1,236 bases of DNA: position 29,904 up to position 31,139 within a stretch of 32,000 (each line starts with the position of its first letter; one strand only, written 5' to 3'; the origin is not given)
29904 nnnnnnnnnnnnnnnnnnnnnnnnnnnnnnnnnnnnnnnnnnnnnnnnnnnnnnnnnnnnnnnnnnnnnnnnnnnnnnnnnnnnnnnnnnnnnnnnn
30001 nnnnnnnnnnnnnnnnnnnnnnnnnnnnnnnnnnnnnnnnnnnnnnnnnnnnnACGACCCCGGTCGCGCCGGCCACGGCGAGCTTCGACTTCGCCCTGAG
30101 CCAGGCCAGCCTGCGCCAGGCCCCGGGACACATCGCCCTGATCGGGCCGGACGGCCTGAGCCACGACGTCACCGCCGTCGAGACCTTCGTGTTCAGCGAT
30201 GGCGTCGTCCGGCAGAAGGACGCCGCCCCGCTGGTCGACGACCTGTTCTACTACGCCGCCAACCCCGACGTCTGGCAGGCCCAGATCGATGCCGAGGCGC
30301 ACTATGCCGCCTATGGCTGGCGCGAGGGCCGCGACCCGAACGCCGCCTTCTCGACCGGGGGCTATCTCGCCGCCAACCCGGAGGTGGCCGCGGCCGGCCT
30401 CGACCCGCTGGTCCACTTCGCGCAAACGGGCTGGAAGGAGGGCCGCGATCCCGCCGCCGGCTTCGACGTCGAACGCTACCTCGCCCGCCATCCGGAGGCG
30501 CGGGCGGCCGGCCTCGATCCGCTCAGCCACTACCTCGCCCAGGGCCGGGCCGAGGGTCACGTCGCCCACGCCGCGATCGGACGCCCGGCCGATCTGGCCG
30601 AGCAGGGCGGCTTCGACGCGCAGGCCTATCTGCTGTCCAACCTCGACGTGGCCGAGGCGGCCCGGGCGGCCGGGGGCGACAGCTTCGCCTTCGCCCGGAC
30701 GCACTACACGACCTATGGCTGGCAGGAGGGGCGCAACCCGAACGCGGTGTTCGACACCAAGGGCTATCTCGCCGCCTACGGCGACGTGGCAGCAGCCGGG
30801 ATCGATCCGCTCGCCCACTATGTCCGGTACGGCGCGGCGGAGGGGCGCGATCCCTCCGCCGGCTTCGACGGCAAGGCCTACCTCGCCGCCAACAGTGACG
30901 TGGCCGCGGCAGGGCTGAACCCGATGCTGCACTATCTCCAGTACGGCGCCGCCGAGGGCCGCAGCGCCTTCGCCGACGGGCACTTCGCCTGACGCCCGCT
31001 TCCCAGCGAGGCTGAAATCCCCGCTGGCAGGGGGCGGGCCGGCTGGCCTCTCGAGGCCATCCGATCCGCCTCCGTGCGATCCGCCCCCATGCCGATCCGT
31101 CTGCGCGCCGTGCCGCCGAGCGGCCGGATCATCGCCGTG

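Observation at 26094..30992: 1632-aa amidase-on-a-stalk chimera with no recognisable export signal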

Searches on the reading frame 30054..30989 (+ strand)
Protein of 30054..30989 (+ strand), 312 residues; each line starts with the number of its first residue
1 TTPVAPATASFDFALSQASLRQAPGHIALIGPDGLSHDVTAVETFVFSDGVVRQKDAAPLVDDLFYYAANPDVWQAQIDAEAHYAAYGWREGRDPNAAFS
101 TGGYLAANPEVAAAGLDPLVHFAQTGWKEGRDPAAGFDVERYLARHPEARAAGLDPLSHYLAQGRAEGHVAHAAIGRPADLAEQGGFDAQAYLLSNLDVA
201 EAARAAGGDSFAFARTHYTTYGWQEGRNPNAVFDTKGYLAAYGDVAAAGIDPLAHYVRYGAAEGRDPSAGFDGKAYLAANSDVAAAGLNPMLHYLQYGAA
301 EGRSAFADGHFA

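Call 13: find_homologous_proteins(query=window:30054-30989:+, max_evalue=0.00001)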
Query seq(312 aa) (312 aa): 1222 proteins with E <= 0.00001 among 8000 candidates; the best 120 are listed.
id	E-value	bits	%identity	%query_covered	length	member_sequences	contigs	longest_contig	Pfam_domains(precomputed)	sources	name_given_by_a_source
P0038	2.4e-112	394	61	95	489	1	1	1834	-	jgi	jgi:hypothetical protein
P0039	5.1e-112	393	61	97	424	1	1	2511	-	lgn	-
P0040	5.1e-111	389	62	96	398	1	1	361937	-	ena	-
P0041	1.2e-110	388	62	97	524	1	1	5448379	PF00353.26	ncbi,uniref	ncbi:calcium-binding protein [Methylobacterium sp. HMF5984]|uniref:calcium-binding protein n=1 Tax=M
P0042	1.5e-109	384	60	100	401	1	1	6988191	PF00353.26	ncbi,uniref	ncbi:hypothetical protein [Methylobacterium aquaticum]|uniref:hypothetical protein n=1 Tax=Methyloba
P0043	6.3e-107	376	58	98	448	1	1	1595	PF19077.7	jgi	jgi:hypothetical protein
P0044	9.5e-107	375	60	96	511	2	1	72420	PF07452.18,PF00353.26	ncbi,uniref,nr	ncbi:hypothetical protein J2X36_004536 [Methylobacterium sp. BE186]|uniref:CHRD domain-containing pr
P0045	1.2e-106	375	64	93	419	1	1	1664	-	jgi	jgi:hypothetical protein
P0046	4.1e-105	370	59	97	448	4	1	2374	PF00353.26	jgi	jgi:hypothetical protein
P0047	1.3e-104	368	57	97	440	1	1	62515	PF00353.26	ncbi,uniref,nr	ncbi:hypothetical protein [Methylobacterium sp. E-045]|uniref:hypothetical protein n=1 Tax=Methyloba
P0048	3.5e-104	367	60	96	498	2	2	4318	-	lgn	-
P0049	4.0e-104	367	56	97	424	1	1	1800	-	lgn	-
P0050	4.9e-104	366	62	90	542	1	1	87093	-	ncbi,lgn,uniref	ncbi:hypothetical protein [Methylobacterium nigriterrae]|uniref:hypothetical protein n=1 Tax=Methylo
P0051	8.9e-103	362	60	96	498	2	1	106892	-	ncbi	-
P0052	3.8e-102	360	60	97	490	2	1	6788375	PF00353.26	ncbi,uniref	ncbi:hypothetical protein [Methylobacterium durans]|uniref:calcium-binding protein n=1 Tax=Methyloba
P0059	1.6e-99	352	57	95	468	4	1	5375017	-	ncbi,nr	ncbi:hypothetical protein M2440_002154 [Methylorubrum extorquens]|nr:hypothetical protein [Methyloru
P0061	3.5e-99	350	60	89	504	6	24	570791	-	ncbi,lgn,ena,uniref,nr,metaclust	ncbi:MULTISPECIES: hypothetical protein [Methylobacterium]|uniref:Protease n=4 Tax=Pseudomonadota Ta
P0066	2.2e-98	348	66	81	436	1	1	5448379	PF00413.31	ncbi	ncbi:matrixin family metalloprotease [Methylobacterium sp. HMF5984]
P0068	3.6e-98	347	55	99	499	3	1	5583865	PF00353.26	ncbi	-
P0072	6.9e-96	340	59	88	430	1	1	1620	-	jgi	jgi:hypothetical protein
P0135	1.2e-84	303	52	97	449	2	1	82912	PF08548.18,PF00353.26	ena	-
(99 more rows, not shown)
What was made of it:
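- Cargo includes matrixin, serralysin C-domain, lipase-like, GH16, GH26, CHRD, cadherin and RTX (call 13).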

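Call 14: search_protein_families(library=ncbifam, proteins=[window:30054-30989:+], max_evalue=10)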
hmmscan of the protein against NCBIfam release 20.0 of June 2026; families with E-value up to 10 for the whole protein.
seq(312 aa): 0 families

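Call 15: search_protein_families(library=pfam, proteins=[window:30054-30989:+], max_evalue=10)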
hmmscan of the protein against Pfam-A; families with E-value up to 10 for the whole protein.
seq(312 aa): 0 families
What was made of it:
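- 30054..30989 (+): C-terminal module (aa 1321-1632). It has a small beta sub-domain (aa ~1328-1373, nt 30075-30212), six helical repeats of the form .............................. (aa ~1380-1620, nt 30231-30953), and a terminal motif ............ (nt 30954-30989). Proposed Sec-independent export and surface-retention module. No Pfam or NCBIfam model (calls 14, 15).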

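Call 24: find_encoding_contigs(protein=P0059, flank=10000, max_places=2)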
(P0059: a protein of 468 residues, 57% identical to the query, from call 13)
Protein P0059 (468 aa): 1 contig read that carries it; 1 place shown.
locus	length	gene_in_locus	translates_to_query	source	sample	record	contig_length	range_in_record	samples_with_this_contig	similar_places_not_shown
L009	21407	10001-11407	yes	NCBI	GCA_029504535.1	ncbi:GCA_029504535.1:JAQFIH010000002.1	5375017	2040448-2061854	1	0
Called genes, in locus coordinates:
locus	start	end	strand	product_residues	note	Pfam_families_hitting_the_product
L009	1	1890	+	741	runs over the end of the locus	PF05876:GpA_ATPase, PF20454:GpA_nuclease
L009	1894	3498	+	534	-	PF05136:Phage_portal_2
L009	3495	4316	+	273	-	PF01343:Peptidase_S49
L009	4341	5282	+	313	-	PF18906:Phage_tube_2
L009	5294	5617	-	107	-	-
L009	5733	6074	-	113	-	-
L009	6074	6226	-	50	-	-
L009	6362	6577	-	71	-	-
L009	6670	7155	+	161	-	PF05257:CHAP (weak)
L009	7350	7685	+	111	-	PF23987:Phage_holin_10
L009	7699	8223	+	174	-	-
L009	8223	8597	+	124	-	-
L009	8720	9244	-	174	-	-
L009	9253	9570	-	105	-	-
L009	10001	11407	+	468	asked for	-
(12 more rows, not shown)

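Call 25: find_encoding_contigs(protein=P0066, flank=10000, max_places=2)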
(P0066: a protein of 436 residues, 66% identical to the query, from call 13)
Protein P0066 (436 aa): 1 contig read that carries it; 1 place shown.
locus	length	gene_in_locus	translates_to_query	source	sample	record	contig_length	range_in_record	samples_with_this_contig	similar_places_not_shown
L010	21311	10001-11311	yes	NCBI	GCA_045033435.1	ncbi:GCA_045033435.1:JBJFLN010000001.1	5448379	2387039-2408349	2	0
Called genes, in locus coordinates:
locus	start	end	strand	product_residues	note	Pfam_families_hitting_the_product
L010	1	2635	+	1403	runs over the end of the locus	PF04997:RNA_pol_Rpb1_1, PF00623:RNA_pol_Rpb1_2, PF04983:RNA_pol_Rpb1_3, PF05000:RNA_pol_Rpb1_4, PF04998:RNA_pol_Rpb1_5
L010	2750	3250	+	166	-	-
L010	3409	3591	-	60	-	PF12244:DUF3606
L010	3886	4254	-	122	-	-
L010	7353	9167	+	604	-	PF02156:Glyco_hydro_26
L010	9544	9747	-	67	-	-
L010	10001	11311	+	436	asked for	PF00413:Peptidase_M10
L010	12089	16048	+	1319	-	PF19078:Big_12 (weak), PF17936:Big_6 (weak), PF19077:Big_13, PF17963:Big_9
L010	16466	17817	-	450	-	PF01527:HTH_Tnp_1, PF13384:HTH_23, PF13518:HTH_28, PF13551:HTH_29, PF13565:HTH_32, PF00665:rve, PF13683:rve_3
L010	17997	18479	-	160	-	-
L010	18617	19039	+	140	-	-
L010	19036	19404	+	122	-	-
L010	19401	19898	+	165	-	PF05443:ROS_MUCR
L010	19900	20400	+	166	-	-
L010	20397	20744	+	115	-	-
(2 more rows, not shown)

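Call 26: find_encoding_contigs(protein=P0061, flank=10000, max_places=4)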
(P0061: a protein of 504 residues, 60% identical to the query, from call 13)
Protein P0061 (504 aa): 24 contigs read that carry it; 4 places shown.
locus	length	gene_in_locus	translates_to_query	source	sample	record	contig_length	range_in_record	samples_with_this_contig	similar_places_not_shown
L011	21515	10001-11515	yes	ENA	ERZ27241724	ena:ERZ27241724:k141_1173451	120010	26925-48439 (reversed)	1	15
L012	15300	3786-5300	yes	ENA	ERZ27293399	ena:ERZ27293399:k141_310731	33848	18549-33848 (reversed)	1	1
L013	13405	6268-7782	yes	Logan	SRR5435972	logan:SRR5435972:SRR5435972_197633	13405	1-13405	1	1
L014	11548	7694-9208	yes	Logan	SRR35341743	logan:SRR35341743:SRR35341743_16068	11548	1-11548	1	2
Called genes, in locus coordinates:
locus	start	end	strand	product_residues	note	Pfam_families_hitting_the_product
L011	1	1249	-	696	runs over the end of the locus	PF02922:CBM_48, PF00128:Alpha-amylase (faint)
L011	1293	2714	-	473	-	PF00982:Glyco_transf_20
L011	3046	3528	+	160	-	-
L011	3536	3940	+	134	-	PF07332:Phage_holin_3_6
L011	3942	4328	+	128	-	PF12277:DUF3618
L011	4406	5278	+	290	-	-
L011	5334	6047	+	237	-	PF02682:CT_C_D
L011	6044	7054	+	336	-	PF02626:CT_A_B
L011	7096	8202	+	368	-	PF03851:UvdE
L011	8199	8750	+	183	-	PF06821:Ser_hydrolase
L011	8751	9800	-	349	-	PF05128:DUF697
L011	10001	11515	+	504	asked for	-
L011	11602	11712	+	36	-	-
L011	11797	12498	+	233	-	PF02974:Inh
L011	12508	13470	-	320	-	PF01435:Peptidase_M48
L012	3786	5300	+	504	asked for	-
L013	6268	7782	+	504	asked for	-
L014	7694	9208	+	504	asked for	-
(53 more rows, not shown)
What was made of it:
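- One module-bearing protein, named 'Protease' by UniRef, is followed by an Inh-type protease-inhibitor gene, as in serralysin loci (call 26).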

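Call 38: predict_structure(alignment_id=A1)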
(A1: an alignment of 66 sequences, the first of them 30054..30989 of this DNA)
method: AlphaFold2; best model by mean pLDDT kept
length: 312 residues; sequences in the alignment: 66
mean_pLDDT: 95.3   pTM: 0.90
mean pLDDT of the five models: 95.3, 95.2, 94.8, 94.6, 94.5
residues with pLDDT >= 90: 287; 70-90: 20; 50-70: 2; < 50: 3
segments of 3 or more residues with pLDDT < 50: 1-3
pLDDT, mean of each block of 10 residues (from residue 1): 70 98 89 95 95 90 97 98 97 97 98 98 97 97 95 97 90 93 95 98 97 98 98 98 98 98 98 98 98 97 94 86
secondary structure, 60 per line:
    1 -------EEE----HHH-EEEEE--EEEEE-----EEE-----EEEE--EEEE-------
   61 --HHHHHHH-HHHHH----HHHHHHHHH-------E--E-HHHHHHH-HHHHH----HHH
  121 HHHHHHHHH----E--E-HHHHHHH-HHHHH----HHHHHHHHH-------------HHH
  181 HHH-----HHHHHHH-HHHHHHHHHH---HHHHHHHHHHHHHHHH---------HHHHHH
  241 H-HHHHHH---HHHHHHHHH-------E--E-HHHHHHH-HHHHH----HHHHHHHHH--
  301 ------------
elements in order: E8-10 E19-23 E26-30 E36-38 E44-47 E50-53 H63-69 H71-75 H80-88 H101-107 H109-113 H118-129 H139-145 H147-151 H156-164 H178-183 H189-195 H197-206 H210-225 H235-241 H243-248 H252-260 H273-279 H281-285 H290-298
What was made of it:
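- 30054..30989 (+): AF2 pLDDT 95.3 (call 38).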

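Call 41: fold_search(model_id=the predicted structure, library=pdb)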
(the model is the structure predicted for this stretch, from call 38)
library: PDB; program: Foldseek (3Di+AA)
matches with E <= 10: 344; with E <= 0.001: 0
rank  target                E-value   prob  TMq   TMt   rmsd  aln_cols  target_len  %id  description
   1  9p0c_A                2.3e-01  0.97  0.16  0.28   4.1        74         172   14  Crystal structure of Ca2+-bound RTX domain block V of adenylate cyclase toxin from Bordetella pertussis (released 2026-01-07)
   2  5vvk_B                2.4e-01  0.05  0.12  0.14  20.8       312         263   10  Cas1-Cas2 bound to full-site mimic (released 2017-08-02)
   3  5dqz_B                3.1e-01  0.04  0.12  0.12  20.9       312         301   11  Crystal Structure of Cas-DNA-PAM complex (released 2015-11-11)
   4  4qdl_A                3.7e-01  0.05  0.12  0.14  20.1       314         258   10  Crystal structure of E.coli Cas1-Cas2 complex (released 2014-05-28)
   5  5dqu_B                3.9e-01  0.04  0.12  0.14  21.5       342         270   12  Crystal Structure of Cas-DNA-10 complex (released 2015-11-11)
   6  5wfe_D                3.9e-01  0.04  0.12  0.13  21.4       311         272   11  Cas1-Cas2-IHF-DNA holo-complex (released 2017-08-02)
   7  5wfe_B                4.1e-01  0.04  0.12  0.13  21.8       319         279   11  Cas1-Cas2-IHF-DNA holo-complex (released 2017-08-02)
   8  4p6i_E                5.1e-01  0.04  0.12  0.15  20.3       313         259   10  Crystal structure of the Cas1-Cas2 complex from Escherichia coli (released 2014-05-07)
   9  5dqz_C                5.1e-01  0.04  0.12  0.12  20.5       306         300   12  Crystal Structure of Cas-DNA-PAM complex (released 2015-11-11)
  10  5vvk_D                5.4e-01  0.04  0.13  0.14  19.8       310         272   11  Cas1-Cas2 bound to full-site mimic (released 2017-08-02)
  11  5dqu_C                5.7e-01  0.04  0.12  0.13  18.9       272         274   12  Crystal Structure of Cas-DNA-10 complex (released 2015-11-11)
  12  4w8k_A                6.8e-01  0.04  0.13  0.14  21.0       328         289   11  Crystal structure of a putative Cas1 enzyme from Vibrio phage ICP1 (released 2014-09-17)
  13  8p2f_K                8.0e-01  0.11  0.09  0.14  10.6        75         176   17  Staphylococcus aureus 70S ribosome with elongation factor G locked with fusidic acid cyclopentane in post-translocatio (released 2024-05-01)
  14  5vvl_D                9.4e-01  0.02  0.12  0.13  20.1       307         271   11  Cas1-Cas2 bound to full-site mimic with Ni (released 2017-08-02)
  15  2zvd_A                1.1e+00  0.72  0.14  0.08   3.8        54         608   11  Crystal structure of Pseudomonas sp. MIS38 lipase in an open conformation (released 2009-11-10)
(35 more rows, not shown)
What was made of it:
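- Closest known: Type I secreted RTX enzymes and giant surface proteins. Same: The module's beta part weakly resembles RTX caps and type I secreted lipases (call 41).
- The module's beta sub-domain weakly resembles RTX block V of CyaA, the C-terminal RTX block, and type I secreted lipases (Foldseek probability 0.63-0.97, but E 0.2-2; call 41).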

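Call 42: find_encoding_contigs(protein=P0135, flank=10000, max_places=2)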
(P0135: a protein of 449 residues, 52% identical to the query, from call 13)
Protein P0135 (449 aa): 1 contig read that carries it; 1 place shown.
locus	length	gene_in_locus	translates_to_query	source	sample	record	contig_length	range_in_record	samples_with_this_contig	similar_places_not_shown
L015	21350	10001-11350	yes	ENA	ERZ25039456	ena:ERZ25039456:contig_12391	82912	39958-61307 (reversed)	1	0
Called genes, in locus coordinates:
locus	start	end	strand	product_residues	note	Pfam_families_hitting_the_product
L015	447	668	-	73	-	PF01627:Hpt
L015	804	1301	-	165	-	PF00072:Response_reg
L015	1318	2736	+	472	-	-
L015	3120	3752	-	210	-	PF00376:MerR (weak), PF13411:MerR_1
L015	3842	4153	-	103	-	PF18291:HU-HIG, PF00216:Bac_DNA_binding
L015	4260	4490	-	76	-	PF08541:ACP_syn_III_C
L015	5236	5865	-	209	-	PF02504:FA_synthesis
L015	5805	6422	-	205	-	PF02504:FA_synthesis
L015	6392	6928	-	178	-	PF02620:YceD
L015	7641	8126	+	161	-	PF04355:BamE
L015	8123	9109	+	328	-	PF03401:TctC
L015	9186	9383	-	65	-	-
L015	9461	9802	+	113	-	-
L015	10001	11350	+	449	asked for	PF08548:Peptidase_M10_C, PF00353:HemolysinCabind (weak)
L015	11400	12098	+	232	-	PF00413:Peptidase_M10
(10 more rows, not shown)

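Call 43: find_encoding_contigs(protein=P0041, flank=10000, max_places=2)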
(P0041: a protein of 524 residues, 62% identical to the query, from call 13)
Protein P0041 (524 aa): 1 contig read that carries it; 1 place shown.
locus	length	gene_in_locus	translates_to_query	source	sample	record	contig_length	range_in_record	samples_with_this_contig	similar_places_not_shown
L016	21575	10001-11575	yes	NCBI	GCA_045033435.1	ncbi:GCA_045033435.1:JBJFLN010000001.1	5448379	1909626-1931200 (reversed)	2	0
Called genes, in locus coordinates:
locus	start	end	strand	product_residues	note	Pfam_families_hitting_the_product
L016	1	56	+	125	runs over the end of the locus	-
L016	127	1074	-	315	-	PF00126:HTH_1, PF03466:LysR_substrate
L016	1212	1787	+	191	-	PF04264:YceI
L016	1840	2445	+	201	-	PF01292:Ni_hydr_CYTB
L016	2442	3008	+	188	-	PF04264:YceI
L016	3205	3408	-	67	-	-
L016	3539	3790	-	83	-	-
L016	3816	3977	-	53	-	PF01679:Pmp3 (weak)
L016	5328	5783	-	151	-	-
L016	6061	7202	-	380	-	PF01527:HTH_Tnp_1, PF13276:HTH_21, PF00665:rve, PF24764:rva_4 (weak), PF13683:rve_3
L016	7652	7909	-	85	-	-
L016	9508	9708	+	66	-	PF00717:Peptidase_S24 (weak)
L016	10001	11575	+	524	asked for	PF00353:HemolysinCabind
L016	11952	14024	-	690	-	PF00535:Glycos_transf_2, PF10111:Glyco_tranf_2_2, PF13641:Glyco_tranf_2_3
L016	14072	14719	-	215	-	PF00132:Hexapep, PF14602:Hexapep_2 (weak)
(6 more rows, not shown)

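Call 69: search_protein_representatives(protein=window:30054-30989:+)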
Query: 312 residues. Proteins with E-value up to 0.001 (for the whole library): 21947; up to 1e-10: 13159; up to 1e-30: 2713. The best 150 are listed.
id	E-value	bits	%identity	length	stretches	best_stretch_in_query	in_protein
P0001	1.5e-194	662.1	97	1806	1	1-312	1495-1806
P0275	3.0e-184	628.2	49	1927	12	217-303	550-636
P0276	3.6e-183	624.6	52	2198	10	222-304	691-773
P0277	2.8e-174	595.4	49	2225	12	222-305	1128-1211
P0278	1.6e-168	576.5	50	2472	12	214-303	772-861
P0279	9.6e-159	544.4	46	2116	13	222-304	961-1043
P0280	1.8e-149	513.9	59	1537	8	225-303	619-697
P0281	1.3e-143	494.7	48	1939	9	231-305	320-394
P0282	1.7e-143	494.3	43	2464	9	59-301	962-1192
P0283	3.2e-140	483.6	40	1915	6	65-305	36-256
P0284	9.8e-138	475.4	36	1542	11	95-304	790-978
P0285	4.9e-137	473.1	42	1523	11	59-165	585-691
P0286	5.7e-135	466.3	50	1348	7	82-193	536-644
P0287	1.8e-132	458.1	47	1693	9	230-305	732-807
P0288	1.2e-129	448.9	57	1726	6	56-168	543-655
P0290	2.7e-127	441.1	43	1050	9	217-305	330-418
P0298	8.4e-118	409.9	61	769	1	6-311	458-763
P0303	2.3e-115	401.9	45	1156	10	83-164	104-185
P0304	4.4e-115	401.0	61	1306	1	5-311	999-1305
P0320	1.1e-105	370.1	63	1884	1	13-311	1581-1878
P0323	9.1e-105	367.1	51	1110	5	62-161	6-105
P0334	8.1e-101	354.1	59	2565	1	7-304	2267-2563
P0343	6.2e-98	344.7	44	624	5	65-163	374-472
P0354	1.1e-95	337.3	57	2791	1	11-311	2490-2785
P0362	4.3e-94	332.1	38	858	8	116-267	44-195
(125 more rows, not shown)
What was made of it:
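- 30054..30989 (+): 21,947 representative clusters carry the repeat (call 69).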

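Call 70: search_protein_families(library=pfam, proteins=[P0275, P0283, P0290, P0303, P0362, P0323, P0343], max_evalue=0.0001)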
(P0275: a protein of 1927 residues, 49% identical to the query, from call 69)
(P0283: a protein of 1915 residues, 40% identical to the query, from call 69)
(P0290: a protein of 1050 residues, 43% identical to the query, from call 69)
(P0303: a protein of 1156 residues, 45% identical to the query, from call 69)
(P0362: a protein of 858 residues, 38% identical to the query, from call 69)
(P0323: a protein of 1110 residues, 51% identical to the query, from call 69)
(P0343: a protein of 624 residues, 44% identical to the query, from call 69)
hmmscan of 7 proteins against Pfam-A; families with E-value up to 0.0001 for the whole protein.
P0275 (1927 aa): 1 family
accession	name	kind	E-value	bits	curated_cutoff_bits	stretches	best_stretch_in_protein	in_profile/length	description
PF13692.12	Glyco_trans_1_4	-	4.5e-15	56.6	27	1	1407-1548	2-140/142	Glycosyl transferases group 1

P0283 (1915 aa): 2 families
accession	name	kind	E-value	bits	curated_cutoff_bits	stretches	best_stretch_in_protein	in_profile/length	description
PF13692.12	Glyco_trans_1_4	-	1.6e-21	77.5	27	1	1653-1789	2-142/142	Glycosyl transferases group 1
PF00534.26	Glycos_transf_1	-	9e-08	32.3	26.4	1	1650-1800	13-169/172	Glycosyl transferases group 1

P0290 (1050 aa): 1 family
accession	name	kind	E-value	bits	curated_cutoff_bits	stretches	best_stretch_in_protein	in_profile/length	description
PF05045.17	RgpF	-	6.1e-21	75.1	25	1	835-1007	19-202/503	Rhamnan synthesis protein F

P0303 (1156 aa): 1 family
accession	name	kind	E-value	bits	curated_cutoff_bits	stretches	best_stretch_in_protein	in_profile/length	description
PF13692.12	Glyco_trans_1_4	-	8.3e-15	55.7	27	1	981-1113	2-141/142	Glycosyl transferases group 1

P0362 (858 aa): 0 families

P0323 (1110 aa): 1 family
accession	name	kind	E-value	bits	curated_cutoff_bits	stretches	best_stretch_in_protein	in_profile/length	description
PF06234.18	TmoB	-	3.8e-06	27.5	25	0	41-66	49-74/78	Toluene-4-monooxygenase system protein B (TmoB)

P0343 (624 aa): 0 families
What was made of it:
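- The same helical repeat occurs in long arrays inside presumably cytoplasmic glycosyltransferases (Glyco_trans_1_4, RgpF; call 70).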
